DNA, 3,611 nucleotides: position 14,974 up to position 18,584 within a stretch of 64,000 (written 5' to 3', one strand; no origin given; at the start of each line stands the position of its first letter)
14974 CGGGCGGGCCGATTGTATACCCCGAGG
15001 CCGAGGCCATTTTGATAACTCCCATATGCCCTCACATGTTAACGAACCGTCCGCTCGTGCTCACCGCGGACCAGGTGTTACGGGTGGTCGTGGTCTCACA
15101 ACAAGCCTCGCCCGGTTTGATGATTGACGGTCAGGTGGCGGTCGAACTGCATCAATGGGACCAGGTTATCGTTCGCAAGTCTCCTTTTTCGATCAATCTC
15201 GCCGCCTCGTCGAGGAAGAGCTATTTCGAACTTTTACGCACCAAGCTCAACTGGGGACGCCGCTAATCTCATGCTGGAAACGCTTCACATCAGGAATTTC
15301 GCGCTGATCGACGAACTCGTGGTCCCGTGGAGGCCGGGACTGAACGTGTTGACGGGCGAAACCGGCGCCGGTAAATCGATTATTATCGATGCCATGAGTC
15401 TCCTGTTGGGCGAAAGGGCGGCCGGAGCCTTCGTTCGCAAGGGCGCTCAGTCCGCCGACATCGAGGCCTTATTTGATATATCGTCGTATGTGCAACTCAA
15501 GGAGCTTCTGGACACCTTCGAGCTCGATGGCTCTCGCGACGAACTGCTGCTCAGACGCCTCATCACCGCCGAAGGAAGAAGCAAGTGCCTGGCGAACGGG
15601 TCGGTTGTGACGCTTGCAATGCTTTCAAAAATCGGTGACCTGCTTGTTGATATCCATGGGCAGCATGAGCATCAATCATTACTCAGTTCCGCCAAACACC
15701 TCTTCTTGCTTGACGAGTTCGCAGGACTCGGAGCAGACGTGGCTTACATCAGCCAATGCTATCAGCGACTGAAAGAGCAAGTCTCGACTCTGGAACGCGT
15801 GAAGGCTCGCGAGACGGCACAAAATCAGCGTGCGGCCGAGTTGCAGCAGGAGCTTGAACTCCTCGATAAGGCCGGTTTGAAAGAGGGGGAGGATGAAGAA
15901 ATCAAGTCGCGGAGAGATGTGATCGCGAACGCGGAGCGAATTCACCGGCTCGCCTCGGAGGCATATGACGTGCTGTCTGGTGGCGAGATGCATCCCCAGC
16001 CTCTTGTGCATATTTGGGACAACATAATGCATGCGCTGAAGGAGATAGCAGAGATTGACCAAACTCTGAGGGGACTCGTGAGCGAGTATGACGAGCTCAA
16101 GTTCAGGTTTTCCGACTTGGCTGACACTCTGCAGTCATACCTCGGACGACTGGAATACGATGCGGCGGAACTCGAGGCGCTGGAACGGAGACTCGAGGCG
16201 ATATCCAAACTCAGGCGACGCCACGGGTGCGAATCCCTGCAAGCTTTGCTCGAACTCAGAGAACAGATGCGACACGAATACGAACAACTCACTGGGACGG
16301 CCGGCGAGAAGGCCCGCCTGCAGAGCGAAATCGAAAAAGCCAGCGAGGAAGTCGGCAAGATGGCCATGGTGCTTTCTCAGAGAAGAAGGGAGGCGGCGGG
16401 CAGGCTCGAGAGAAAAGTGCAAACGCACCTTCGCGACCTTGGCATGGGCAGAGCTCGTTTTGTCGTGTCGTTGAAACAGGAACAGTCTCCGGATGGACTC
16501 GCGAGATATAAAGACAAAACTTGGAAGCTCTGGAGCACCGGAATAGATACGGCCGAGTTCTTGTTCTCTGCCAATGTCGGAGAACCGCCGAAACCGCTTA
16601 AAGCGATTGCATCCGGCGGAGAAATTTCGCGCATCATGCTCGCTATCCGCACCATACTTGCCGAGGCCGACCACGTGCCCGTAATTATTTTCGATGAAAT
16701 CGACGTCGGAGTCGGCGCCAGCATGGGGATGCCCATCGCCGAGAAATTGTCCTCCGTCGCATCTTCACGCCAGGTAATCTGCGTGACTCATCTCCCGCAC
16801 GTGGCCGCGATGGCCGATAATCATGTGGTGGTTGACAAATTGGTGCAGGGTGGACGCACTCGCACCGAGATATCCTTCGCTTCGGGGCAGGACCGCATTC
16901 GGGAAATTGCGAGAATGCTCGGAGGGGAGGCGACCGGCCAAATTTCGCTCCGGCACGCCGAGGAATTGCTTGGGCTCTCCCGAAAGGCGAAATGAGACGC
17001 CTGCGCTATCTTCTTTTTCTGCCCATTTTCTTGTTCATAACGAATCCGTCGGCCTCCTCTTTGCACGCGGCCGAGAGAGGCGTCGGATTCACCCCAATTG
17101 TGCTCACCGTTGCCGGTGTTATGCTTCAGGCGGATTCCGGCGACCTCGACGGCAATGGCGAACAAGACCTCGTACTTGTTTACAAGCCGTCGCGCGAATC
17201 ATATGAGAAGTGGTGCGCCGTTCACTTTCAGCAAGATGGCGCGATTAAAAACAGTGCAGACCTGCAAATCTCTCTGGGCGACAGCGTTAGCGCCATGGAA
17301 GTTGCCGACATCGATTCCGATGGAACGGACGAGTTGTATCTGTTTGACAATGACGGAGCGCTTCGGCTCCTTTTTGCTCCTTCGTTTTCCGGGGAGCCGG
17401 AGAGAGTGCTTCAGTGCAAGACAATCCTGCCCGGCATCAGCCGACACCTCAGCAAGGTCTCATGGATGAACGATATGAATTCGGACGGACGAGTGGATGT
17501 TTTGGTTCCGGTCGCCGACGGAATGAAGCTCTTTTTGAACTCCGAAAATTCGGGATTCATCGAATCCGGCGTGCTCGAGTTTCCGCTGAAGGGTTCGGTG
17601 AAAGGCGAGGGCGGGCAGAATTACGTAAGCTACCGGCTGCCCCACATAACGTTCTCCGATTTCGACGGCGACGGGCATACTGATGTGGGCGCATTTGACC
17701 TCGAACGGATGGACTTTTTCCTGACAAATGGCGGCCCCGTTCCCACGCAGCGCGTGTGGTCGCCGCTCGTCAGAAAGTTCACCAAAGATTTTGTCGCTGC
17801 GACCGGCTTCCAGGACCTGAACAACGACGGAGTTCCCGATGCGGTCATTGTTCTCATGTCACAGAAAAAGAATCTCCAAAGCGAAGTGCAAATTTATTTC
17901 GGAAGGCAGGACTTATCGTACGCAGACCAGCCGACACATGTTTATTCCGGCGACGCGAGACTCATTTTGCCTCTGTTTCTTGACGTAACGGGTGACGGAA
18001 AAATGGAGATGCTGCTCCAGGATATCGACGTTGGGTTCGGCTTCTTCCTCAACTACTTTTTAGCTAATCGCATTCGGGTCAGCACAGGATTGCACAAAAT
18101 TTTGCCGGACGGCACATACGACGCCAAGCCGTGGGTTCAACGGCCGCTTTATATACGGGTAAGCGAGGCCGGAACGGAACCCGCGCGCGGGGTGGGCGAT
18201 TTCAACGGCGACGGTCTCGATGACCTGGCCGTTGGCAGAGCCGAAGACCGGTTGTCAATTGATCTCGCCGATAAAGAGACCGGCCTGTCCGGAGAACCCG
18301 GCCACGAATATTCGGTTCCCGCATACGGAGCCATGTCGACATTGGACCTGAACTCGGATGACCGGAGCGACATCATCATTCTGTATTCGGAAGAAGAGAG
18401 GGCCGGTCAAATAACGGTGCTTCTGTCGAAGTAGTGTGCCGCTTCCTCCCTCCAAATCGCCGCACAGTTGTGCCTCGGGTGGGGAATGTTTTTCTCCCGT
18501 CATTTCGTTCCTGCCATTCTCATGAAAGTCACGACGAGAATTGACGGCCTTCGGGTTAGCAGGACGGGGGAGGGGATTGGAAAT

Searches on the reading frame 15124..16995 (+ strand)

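Call 36: search_protein_families(library=pfam, proteins=[window:15124-16995:+], max_evalue=0.00001)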
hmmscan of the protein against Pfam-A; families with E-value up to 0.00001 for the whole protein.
window:15124-16995:+ (623 aa): 3 families
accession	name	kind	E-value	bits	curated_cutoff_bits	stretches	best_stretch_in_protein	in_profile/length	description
PF02463.25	SMC_N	-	9.2e-18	64.9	40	1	50-572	1-213/220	RecF/RecN/SMC N terminal domain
PF13476.12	AAA_23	-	6.4e-12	47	27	1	54-364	2-170/201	AAA domain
PF13304.12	AAA_21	-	1.7e-06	28.8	27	0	73-100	1-27/304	AAA domain, putative AbiEii toxin, Type IV TA system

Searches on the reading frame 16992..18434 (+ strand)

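Call 36: search_protein_families(library=pfam, proteins=[window:16992-18434:+], max_evalue=0.00001)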
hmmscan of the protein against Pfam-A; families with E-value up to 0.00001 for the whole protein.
window:16992-18434:+ (480 aa): 2 families
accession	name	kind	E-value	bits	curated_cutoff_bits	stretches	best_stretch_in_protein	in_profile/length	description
PF13517.12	FG-GAP_3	-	9.5e-28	97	26.9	2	51-116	1-60/61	FG-GAP-like repeat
PF01839.29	FG-GAP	-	2.3e-16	59.7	22.1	0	401-415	7-21/37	FG-GAP repeat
